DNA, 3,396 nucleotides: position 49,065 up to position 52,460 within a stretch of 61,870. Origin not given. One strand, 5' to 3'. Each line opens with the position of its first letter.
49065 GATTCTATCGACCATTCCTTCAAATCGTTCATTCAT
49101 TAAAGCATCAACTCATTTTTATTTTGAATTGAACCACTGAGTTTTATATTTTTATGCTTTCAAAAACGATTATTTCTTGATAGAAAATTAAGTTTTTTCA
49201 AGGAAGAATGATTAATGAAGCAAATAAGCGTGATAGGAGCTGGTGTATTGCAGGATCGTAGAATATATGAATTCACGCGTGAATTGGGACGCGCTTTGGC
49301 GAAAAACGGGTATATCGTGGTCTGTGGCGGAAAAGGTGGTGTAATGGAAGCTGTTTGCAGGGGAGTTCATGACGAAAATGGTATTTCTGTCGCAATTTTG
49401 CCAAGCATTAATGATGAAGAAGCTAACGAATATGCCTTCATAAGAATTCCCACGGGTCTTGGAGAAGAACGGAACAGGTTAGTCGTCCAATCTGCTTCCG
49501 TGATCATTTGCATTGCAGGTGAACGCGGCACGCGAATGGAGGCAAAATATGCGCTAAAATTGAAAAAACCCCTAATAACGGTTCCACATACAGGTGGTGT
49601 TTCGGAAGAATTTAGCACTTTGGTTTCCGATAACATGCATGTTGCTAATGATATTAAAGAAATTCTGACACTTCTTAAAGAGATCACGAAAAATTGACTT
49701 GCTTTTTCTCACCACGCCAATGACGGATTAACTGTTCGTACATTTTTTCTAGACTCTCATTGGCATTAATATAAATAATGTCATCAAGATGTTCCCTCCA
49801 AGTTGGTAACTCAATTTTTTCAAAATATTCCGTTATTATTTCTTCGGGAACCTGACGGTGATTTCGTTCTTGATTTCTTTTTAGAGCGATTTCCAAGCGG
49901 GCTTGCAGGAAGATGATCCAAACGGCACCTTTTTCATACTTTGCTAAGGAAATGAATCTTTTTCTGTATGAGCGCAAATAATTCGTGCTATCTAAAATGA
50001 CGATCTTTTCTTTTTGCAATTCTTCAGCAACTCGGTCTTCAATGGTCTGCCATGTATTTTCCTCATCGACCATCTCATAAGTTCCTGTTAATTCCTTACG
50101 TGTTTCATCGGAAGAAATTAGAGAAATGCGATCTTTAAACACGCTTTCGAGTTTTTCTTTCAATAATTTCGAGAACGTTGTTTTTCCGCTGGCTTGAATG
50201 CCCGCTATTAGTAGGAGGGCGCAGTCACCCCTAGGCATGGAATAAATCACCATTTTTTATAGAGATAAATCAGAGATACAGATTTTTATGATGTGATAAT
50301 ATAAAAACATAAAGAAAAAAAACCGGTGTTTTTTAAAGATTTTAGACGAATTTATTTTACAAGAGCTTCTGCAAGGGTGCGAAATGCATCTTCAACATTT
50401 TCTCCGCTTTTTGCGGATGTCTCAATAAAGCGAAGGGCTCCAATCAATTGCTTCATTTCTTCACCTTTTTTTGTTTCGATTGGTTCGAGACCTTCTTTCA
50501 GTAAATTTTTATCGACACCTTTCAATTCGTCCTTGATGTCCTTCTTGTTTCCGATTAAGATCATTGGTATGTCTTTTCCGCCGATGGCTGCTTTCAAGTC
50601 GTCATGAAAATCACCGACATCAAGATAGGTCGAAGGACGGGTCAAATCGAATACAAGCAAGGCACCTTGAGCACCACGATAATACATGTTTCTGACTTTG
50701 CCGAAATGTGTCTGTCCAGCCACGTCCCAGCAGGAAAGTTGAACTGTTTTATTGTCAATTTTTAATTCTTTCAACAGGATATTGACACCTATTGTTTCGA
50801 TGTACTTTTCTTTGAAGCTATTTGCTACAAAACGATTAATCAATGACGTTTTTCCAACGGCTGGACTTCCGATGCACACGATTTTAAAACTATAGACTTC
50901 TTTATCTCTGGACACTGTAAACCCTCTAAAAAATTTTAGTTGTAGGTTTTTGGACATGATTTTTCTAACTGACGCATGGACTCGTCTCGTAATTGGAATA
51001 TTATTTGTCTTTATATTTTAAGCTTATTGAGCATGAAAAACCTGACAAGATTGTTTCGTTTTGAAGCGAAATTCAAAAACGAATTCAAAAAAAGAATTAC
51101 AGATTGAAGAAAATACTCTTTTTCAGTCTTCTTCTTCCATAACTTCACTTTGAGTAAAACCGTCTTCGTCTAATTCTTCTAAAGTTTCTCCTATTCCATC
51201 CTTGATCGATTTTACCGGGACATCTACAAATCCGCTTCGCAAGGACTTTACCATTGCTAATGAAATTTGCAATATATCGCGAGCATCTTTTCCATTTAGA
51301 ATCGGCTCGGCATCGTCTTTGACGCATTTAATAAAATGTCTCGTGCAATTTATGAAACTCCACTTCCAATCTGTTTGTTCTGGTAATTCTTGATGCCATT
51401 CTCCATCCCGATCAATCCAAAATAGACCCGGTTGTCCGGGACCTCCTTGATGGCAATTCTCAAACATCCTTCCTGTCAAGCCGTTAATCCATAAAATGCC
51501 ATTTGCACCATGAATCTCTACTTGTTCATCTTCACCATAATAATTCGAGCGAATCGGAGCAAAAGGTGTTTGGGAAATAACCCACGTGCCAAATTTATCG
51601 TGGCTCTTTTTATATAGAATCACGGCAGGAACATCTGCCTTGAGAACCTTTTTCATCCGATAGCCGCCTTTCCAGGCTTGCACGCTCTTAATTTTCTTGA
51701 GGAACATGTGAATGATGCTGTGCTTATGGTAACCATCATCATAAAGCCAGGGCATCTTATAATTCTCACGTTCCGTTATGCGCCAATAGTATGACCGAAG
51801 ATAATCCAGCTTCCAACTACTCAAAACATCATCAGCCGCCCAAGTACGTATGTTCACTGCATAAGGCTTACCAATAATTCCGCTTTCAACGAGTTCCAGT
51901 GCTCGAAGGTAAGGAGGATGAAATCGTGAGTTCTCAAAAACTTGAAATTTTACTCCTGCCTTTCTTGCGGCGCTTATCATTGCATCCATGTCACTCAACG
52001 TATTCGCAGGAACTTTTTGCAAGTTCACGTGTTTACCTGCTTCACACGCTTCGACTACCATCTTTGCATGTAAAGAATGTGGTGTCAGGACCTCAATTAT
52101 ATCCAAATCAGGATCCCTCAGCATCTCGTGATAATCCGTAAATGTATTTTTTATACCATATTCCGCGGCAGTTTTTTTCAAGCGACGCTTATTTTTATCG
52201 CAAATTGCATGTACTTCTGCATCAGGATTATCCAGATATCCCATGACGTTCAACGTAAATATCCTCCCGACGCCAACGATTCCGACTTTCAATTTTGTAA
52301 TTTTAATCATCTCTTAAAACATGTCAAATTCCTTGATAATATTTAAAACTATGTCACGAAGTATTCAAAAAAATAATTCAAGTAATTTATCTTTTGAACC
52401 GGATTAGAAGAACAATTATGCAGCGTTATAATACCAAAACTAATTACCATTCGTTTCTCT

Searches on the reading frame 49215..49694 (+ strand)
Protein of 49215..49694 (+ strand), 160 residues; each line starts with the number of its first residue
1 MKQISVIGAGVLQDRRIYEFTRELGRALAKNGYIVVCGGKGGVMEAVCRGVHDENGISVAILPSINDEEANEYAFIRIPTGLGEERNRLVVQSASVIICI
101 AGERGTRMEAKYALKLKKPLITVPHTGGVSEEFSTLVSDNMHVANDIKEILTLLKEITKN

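Call 63: search_protein_families(library=pfam, proteins=[window:49215-49694:+], max_evalue=0.001)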
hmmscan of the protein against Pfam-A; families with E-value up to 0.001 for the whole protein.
window:49215-49694:+ (160 aa): 4 families
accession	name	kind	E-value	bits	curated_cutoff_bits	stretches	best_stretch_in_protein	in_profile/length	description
PF18306.6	LDcluster4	-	3e-37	128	26.3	1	2-147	2-147/151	SLOG cluster4 family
PF18185.7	STALD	-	1.1e-07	32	24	1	12-157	30-190/211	Sir2- and TIR-associating SLOG family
PF02481.21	DNA_processg_A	-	3.8e-05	23.4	29.6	0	85-126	147-190/212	DNA recombination-mediator protein A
PF18171.6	LSDAT_prok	-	0.00017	21.3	25.4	0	92-139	122-169/195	SLOG in TRPM, prokaryote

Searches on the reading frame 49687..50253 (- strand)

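Call 63: search_protein_families(library=pfam, proteins=[window:49687-50253:-], max_evalue=0.001)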
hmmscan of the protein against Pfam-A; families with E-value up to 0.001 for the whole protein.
window:49687-50253:- (189 aa): 9 families
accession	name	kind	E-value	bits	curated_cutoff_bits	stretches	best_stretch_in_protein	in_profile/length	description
PF08433.16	KTI12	-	5.7e-22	78.9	22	1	12-175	2-169/271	Chromatin associated protein KTI12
PF13671.12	AAA_33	-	1.4e-18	68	27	1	13-148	1-141/143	AAA domain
PF13238.12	AAA_18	-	1.2e-08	35.9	29.4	1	15-133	2-114/128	AAA domain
PF01583.26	APS_kinase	-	7.3e-06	26.5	21.1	1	13-128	4-119/152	Adenylylsulphate kinase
PF06414.18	Zeta_toxin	-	1.2e-05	25.3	22.3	1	12-150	17-169/199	Zeta toxin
PF02223.23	Thymidylate_kin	-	2.8e-05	24.3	27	0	69-172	67-182/185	Thymidylate kinase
PF01202.28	SKI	-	3.1e-05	24.6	22.1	1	21-177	2-156/159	Shikimate kinase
PF01712.25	dNK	-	0.00026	21.2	27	0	15-39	2-27/203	Deoxynucleoside kinase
PF13173.12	AAA_14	-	0.0007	20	27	1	13-105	4-86/129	AAA domain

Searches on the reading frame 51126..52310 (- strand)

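Call 63: search_protein_families(library=pfam, proteins=[window:51126-52310:-], max_evalue=0.001)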
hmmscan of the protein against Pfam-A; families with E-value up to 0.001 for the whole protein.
window:51126-52310:- (395 aa): 4 families
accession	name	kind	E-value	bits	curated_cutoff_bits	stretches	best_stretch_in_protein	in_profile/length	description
PF01408.29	GFO_IDH_MocA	-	4.7e-22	79.4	24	1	7-124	1-118/120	Oxidoreductase family, NAD-binding Rossmann fold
PF22725.1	GFO_IDH_MocA_C3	-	3.6e-06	27.4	27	1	134-273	1-123/124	GFO/IDH/MocA C-terminal domain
PF03447.22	NAD_binding_3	-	5.1e-06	27.6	24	1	27-123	18-114/116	Homoserine dehydrogenase, NAD binding domain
PF02894.22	GFO_IDH_MocA_C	-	0.00058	20.2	22.9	0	139-360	2-213/218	Oxidoreductase family, C-terminal alpha/beta domain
